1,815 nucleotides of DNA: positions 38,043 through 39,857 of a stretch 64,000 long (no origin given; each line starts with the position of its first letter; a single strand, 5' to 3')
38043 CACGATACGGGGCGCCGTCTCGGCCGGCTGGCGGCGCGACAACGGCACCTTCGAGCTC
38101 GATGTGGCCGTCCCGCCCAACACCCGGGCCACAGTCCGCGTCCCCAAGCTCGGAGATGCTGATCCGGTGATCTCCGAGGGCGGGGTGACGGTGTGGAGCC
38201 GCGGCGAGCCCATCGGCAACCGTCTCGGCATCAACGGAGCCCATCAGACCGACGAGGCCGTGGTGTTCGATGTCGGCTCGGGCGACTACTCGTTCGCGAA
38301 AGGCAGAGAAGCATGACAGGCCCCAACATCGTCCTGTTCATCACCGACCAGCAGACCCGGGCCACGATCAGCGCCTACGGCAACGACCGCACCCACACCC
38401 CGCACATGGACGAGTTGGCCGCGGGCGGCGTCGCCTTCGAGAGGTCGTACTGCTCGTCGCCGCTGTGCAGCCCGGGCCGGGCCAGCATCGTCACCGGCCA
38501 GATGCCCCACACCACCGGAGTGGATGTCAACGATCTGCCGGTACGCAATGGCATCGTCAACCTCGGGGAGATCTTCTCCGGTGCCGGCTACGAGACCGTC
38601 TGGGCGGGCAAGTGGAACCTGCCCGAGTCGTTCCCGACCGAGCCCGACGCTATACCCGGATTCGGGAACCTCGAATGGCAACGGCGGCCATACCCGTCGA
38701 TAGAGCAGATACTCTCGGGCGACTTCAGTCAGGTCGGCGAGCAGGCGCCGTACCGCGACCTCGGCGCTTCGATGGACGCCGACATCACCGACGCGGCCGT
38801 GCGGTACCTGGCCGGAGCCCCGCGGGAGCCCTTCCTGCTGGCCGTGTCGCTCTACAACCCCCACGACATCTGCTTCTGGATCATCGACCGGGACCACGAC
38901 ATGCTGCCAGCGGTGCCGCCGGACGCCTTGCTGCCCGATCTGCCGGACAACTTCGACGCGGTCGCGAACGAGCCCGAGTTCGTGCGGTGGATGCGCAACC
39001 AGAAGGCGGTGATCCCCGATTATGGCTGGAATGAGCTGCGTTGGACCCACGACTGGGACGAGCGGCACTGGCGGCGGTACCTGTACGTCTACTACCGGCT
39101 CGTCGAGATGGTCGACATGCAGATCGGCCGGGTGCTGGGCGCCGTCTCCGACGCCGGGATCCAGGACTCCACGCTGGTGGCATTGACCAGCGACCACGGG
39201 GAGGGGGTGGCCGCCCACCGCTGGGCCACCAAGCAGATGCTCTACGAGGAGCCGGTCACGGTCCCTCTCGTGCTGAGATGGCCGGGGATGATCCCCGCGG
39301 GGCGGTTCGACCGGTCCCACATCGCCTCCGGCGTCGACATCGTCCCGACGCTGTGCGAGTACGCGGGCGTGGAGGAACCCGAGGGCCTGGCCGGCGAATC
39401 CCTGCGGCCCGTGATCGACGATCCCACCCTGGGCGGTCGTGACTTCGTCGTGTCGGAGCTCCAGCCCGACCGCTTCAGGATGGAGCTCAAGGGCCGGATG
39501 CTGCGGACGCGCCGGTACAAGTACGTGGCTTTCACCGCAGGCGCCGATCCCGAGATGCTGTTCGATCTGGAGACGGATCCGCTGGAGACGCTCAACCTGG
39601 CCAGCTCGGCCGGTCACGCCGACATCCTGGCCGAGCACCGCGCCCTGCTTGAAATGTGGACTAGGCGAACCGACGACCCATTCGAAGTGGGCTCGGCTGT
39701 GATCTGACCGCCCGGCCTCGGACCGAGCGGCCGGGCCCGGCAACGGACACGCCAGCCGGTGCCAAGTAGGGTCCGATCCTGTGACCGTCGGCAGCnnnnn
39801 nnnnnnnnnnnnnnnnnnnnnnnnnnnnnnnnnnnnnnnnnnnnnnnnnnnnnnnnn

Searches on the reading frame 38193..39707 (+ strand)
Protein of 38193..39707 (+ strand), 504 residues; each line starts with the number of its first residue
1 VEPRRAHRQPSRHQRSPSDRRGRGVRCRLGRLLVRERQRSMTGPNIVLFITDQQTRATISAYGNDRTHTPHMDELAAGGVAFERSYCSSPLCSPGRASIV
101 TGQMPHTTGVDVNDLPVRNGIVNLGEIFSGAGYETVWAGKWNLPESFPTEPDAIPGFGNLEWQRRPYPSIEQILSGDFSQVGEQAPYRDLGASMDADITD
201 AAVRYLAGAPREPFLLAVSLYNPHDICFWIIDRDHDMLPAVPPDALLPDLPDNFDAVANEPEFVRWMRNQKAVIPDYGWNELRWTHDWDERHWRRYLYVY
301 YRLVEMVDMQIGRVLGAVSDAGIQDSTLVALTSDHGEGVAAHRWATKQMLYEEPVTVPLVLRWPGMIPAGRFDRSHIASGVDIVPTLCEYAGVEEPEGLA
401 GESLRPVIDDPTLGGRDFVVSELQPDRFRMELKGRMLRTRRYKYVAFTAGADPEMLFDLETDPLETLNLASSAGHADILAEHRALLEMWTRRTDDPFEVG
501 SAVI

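Call 5: search_protein_families(library=pfam, proteins=[window:38193-39707:+], max_evalue=0.01)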
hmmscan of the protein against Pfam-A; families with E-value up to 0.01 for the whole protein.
window:38193-39707:+ (504 aa): 4 families
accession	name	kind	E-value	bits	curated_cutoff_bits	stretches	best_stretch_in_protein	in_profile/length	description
PF00884.28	Sulfatase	-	9.2e-44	150.4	25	1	44-393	1-301/301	Sulfatase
PF16347.10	SGSH_C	-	1.1e-20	74.8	29.3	1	342-486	3-148/154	N-sulphoglucosamine sulphohydrolase, C-terminal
PF01663.27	Phosphodiest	-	8.5e-10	39.2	23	1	47-110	2-62/342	Type I phosphodiesterase / nucleotide pyrophosphatase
PF14707.11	Sulfatase_C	-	0.0096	16.9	30.9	0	451-490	53-93/127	C-terminal region of aryl-sulfatase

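Call 95: search_solved_structures(query=window:38313-39707:+, max_evalue=1e-10)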
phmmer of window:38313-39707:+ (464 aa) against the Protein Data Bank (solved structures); distinct sequences matched with E-value up to 1e-10: 78 (the best 60 are shown).
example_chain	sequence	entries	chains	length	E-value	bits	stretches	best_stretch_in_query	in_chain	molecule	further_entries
3b5q_A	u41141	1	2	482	7.7e-61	209.5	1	4-457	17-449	Putative sulfatase yidJ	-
5g2t_A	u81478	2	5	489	8e-61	209.5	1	4-457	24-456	2-O GLYCOSAMINOGLYCAN SULFATASE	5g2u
5g2v_A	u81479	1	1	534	4.3e-42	147.7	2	252-452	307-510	N-ACETYLGLUCOSAMINE-6-SULFATASE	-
7ebp_A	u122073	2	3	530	9e-39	136.7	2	4-233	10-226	Sulfatase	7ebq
9s8y_A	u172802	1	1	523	5.8e-38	134.1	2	4-233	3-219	Sulfatase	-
9s03_A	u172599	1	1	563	1.1e-37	133.1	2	253-451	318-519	Putative sulfatase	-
4upl_A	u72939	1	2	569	3.9e-35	124.7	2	258-453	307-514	SULFATASE FAMILY PROTEIN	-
7p24_AAA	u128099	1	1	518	4.8e-35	124.4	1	204-457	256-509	Mucin-desulfating sulfatase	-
2qzu_A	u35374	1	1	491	2.9e-34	121.9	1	252-457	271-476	Putative sulfatase yidJ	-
6hr5_A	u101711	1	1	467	1.1e-33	119.9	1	172-455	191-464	Alpha-L-rhamnosidase/sulfatase (GH78)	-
4upi_A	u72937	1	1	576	4.6e-32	114.6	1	255-454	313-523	SULFATASE FAMILY PROTEIN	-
7stt_A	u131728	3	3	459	6.7e-32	114.1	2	4-184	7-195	N-acetylgalactosamine-6-sulfatase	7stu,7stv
9ihk_D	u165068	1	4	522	7e-32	114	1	20-438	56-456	Sulfatase_S1_30A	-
7oz8_AAA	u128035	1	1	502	4.1e-30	108.2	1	215-445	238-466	Choline-sulfatase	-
7lha_A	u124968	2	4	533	7.8e-30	107.3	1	5-407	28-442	Exo-L-galactose-6-sulfatase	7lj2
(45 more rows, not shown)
